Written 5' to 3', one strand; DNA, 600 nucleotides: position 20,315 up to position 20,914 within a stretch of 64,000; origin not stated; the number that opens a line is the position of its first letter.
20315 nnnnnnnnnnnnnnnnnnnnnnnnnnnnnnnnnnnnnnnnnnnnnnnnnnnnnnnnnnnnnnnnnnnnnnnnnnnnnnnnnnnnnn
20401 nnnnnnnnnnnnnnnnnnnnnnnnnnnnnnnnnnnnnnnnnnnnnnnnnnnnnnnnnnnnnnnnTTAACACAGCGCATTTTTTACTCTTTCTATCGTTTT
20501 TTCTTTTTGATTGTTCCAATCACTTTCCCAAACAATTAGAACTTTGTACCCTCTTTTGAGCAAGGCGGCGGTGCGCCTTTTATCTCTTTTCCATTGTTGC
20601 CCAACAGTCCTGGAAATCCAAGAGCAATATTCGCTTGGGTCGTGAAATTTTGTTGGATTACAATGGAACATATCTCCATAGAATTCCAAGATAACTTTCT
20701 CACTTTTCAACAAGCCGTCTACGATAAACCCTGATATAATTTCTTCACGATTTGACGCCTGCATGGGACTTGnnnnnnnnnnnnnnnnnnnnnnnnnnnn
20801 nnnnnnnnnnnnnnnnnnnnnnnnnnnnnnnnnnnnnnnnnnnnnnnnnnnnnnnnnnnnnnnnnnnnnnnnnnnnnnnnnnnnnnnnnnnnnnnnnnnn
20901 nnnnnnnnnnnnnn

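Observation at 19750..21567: RNA ligase gene fractured by a split mini-intein, with a free-standing Vsr-like homing endonuclease between the halves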

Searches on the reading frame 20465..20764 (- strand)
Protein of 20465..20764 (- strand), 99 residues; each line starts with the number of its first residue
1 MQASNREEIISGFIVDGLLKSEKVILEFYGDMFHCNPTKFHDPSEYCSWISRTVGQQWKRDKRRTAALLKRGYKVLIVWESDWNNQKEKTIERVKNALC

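Call 3: search_protein_families(library=pfam, proteins=[window:20465-20764:-], max_evalue=1)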
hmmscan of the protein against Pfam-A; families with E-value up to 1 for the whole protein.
window:20465-20764:- (99 aa): 3 families
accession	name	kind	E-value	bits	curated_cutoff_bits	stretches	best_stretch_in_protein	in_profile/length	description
PF04480.18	DUF559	-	7.6e-07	29.4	20.6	1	57-98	67-108/109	Protein of unknown function (DUF559)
PF18741.7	MTES_1575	-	3e-06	27.6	38.2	1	55-98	53-96/96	REase_MTES_1575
PF21541.2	CATSPERB_1st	-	0.092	13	27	1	3-52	35-84/120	CATSPER protein subunit beta protein 1st domain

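Call 4: search_protein_families(library=ncbifam, proteins=[window:20465-20764:-], max_evalue=1)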
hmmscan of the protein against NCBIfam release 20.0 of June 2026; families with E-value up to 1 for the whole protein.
window:20465-20764:- (99 aa): 3 families
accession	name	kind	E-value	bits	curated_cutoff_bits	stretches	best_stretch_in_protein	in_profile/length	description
TIGR00632.1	vsr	subfamily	2.6e-06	27.7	97.85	1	19-82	54-119/119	DNA mismatch endonuclease Vsr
NF058533.1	antiphage_ProA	equivalog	0.024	12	1500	1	60-98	1665-1703/1903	anti-phage protein ProA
NF007294.0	PRK09767.1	equivalog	0.071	13.2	218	1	60-97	72-109/117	DUF559 domain-containing protein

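Call 5: search_protein_families(library=phrogs, proteins=[window:20465-20764:-], max_evalue=0.01)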
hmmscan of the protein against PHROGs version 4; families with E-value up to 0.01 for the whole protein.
window:20465-20764:- (99 aa): 4 families
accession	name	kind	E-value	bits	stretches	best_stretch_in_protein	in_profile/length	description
phrog_22677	-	unknown function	4e-13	50.4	1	15-94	264-344/353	-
phrog_13076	-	DNA, RNA and nucleotide metabolism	2.7e-07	31.3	1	19-98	52-132/154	endonuclease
phrog_3339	-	DNA, RNA and nucleotide metabolism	0.0001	22.5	1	3-98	272-352/536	homing endonuclease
phrog_559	-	DNA, RNA and nucleotide metabolism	0.00053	19.9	1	7-98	334-415/607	HNH endonuclease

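Call 33: find_homologous_proteins(query=window:20465-20764:-)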
Query window:20465-20764:- (99 aa): 2 proteins with E <= 0.001 among 3 candidates.
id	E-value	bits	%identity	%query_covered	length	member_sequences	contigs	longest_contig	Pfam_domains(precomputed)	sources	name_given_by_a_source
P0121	2.1e-62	225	100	100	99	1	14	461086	PF04480.19,PF18741.8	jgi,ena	-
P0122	4.1e-43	163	74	94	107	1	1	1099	PF04480.19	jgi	jgi:very-short-patch-repair endonuclease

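Call 34: search_solved_structures(query=window:20465-20764:-, max_evalue=10, show_alignments=3)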
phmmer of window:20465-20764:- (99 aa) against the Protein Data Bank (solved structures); distinct sequences matched with E-value up to 10: 4.
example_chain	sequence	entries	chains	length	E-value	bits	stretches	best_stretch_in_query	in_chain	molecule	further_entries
1odg_A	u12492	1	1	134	0.0023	21.1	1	34-93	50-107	DNA MISMATCH ENDONUCLEASE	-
1vsr_A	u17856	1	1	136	0.0024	21.1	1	34-93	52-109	PROTEIN (VSR ENDONUCLEASE)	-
1cw0_A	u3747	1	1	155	0.003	20.7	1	34-93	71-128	PROTEIN (DNA MISMATCH ENDONUCLEASE)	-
2pyw_A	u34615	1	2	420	0.056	16.7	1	24-68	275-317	Uncharacterized protein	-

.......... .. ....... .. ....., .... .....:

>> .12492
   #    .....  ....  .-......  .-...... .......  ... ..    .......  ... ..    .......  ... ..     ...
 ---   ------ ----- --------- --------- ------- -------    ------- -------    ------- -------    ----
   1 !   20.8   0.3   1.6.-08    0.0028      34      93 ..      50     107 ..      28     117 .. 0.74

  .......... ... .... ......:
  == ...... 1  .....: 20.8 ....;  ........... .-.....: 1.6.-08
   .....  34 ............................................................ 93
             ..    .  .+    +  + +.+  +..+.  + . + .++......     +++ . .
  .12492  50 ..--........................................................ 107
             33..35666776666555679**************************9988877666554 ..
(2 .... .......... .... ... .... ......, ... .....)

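Call 45: find_homologous_proteins(query=A3, max_evalue=0.001)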
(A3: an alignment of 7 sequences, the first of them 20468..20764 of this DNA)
Query A3 (7 sequences) (99 aa, profile of the alignment): 33 proteins with E <= 0.001 among 301 candidates.
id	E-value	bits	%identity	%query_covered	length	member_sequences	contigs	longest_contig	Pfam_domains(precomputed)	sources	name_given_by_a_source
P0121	8.0e-38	146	100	100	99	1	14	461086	PF04480.19,PF18741.8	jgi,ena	-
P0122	5.4e-37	143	74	94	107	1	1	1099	PF04480.19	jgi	jgi:very-short-patch-repair endonuclease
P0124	1.4e-31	126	50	93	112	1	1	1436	-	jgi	-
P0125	9.6e-30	120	48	90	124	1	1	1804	-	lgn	-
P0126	3.8e-29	118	45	93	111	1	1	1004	-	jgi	jgi:very-short-patch-repair endonuclease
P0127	2.7e-28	116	39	93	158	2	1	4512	-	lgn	-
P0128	9.9e-27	110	46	81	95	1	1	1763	PF18741.8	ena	-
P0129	1.1e-26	110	41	93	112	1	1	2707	-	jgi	jgi:G:T-mismatch repair DNA endonuclease (very short patch repair protein)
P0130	1.8e-26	110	45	93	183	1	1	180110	-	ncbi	-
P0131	2.3e-26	109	39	91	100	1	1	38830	PF18741.8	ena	-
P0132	1.3e-22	97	31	93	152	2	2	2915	-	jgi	jgi:G:T-mismatch repair DNA endonuclease (very short patch repair protein)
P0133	1.1e-20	91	37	69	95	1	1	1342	-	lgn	-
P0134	3.2e-19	86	39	74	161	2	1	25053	-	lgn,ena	-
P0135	5.4e-19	86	36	76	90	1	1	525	-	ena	-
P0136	2.5e-17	80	31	71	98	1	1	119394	-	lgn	-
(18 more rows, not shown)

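Call 47: find_encoding_contigs(protein=P0131, flank=2500, max_places=2)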
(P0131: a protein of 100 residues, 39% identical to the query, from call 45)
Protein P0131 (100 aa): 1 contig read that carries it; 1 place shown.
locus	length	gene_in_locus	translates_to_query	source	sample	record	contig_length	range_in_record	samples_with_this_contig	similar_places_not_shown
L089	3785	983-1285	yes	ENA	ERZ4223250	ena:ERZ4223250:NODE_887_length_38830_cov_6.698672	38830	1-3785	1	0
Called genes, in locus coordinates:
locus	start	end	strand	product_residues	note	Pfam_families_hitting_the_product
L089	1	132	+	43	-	?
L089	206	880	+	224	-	PF22745:Nlig-Ia (weak), PF14623:Vint (weak), PF07591:PT-HINT (weak), PF14890:Intein_splicing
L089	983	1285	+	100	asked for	PF18741:MTES_1575 (faint)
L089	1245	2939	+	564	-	PF01653:DNA_ligase_aden, PF03120:OB_DNA_ligase, PF03119:DNA_ligase_ZBD (weak), PF12826:HHH_2, PF00533:BRCT, PF12738:PTCB-BRCT (faint)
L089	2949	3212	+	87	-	-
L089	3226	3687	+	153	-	-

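Call 48: find_encoding_contigs(protein=P0136, flank=2500, max_places=2)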
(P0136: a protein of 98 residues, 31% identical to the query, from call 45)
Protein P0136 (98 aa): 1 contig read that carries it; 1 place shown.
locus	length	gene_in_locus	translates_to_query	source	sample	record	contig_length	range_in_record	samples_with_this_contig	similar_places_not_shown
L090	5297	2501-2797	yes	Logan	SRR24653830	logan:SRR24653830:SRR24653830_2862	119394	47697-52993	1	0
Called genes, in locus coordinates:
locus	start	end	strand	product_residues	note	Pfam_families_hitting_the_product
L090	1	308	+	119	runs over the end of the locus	-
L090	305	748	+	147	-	-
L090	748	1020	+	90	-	-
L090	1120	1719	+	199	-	PF22745:Nlig-Ia, PF14890:Intein_splicing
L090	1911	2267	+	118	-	-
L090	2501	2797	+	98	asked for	-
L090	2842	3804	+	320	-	PF01653:DNA_ligase_aden, PF03120:OB_DNA_ligase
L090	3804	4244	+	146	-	-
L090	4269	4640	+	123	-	-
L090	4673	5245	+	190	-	-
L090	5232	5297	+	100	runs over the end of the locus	-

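Call 55: predict_structure(alignment_id=A4)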
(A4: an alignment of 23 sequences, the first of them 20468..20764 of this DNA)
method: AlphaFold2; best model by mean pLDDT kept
length: 99 residues; sequences in the alignment: 23
mean_pLDDT: 91.7   pTM: 0.78
mean pLDDT of the five models: 91.7, 91.3, 91.0, 91.0, 90.7
residues with pLDDT >= 90: 82; 70-90: 10; 50-70: 4; < 50: 3
segments of 3 or more residues with pLDDT < 50: 1-3
pLDDT, mean of each block of 10 residues (from residue 1): 61 90 94 97 97 98 96 96 96 92
secondary structure, 60 per line:
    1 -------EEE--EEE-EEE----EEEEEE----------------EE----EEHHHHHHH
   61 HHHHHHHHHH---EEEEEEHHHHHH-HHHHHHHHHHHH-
elements in order: E8-10 E13-15 E17-19 E24-29 H54-70 E74-79 H80-85 H87-98

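Call 57: fold_search(model_id=the predicted structure, library=pdb)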
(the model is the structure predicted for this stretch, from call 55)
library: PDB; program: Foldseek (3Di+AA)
matches with E <= 10: 179; with E <= 0.001: 0
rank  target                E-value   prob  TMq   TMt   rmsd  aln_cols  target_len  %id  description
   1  1cw0_A                3.8e-03  1.00  0.68  0.45   3.7        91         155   23  CRYSTAL STRUCTURE ANALYSIS OF VERY SHORT PATCH REPAIR (VSR) ENDONUCLEASE IN COMPLEX WITH A DUPLEX DNA (released 1999-12-12)
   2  1vsr                  1.8e-02  1.00  0.65  0.50   4.0        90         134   23  VERY SHORT PATCH REPAIR (VSR) ENDONUCLEASE FROM ESCHERICHIA COLI (released 1999-10-27)
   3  3r3p_B                1.9e-01  0.97  0.57  0.57   3.5        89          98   19  Homing Endonuclease I-Bth0305I Catalytic Domain (released 2011-10-05)
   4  9i05_Xv               5.1e-01  0.63  0.41  0.12   4.4        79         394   16  Cryo-EM structure of the large subunit of the mitochondrial ribosome from Toxoplasma gondii (released 2025-06-11)
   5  1ki9_B                7.2e-01  0.23  0.36  0.22   8.5        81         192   14  Adenylate kinase from Methanococcus thermolithotrophicus (released 2003-06-03)
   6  9oz0_B                7.2e-01  0.15  0.29  0.19   7.7        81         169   17  Crystal structure of T6SS effector-immunity complex PA3907-PA3908 from Pseudomonas aeruginosa (released 2025-06-18)
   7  1ki9_A                8.2e-01  0.21  0.36  0.22   7.0        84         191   19  Adenylate kinase from Methanococcus thermolithotrophicus (released 2003-06-03)
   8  9i05_Xl               8.7e-01  0.38  0.43  0.13   4.9        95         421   17  Cryo-EM structure of the large subunit of the mitochondrial ribosome from Toxoplasma gondii (released 2025-06-11)
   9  9i05_Xr               9.3e-01  0.47  0.52  0.14   3.8        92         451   18  Cryo-EM structure of the large subunit of the mitochondrial ribosome from Toxoplasma gondii (released 2025-06-11)
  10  5o31_O                1.0e+00  0.14  0.32  0.14   7.1        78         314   17  Mitochondrial complex I in the deactive state (released 2018-01-17)
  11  6nkf_C                1.1e+00  0.13  0.24  0.10   4.1        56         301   21  Crystal Structure of the Lipase Lip_vut4 from Goat Rumen metagenome. (released 2020-01-22)
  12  1kht_B                1.3e+00  0.21  0.39  0.23   7.5        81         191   15  Adenylate kinase from Methanococcus voltae (released 2003-06-03)
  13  3jsb_B                1.4e+00  0.06  0.29  0.18  15.5       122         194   14  Crystal structure of the N-terminal domain of the Lymphocytic Choriomeningitis Virus L protein (released 2010-09-15)
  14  4hk4                  1.7e+00  0.15  0.31  0.12   8.7        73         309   15  Crystal structure of apo Tyrosine-tRNA ligase mutant protein (released 2013-04-17)
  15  6i9w_A                1.8e+00  0.12  0.32  0.15   5.4        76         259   21  Crystal structure of the halohydrin dehalogenase HheG T123G mutant (released 2019-08-21)
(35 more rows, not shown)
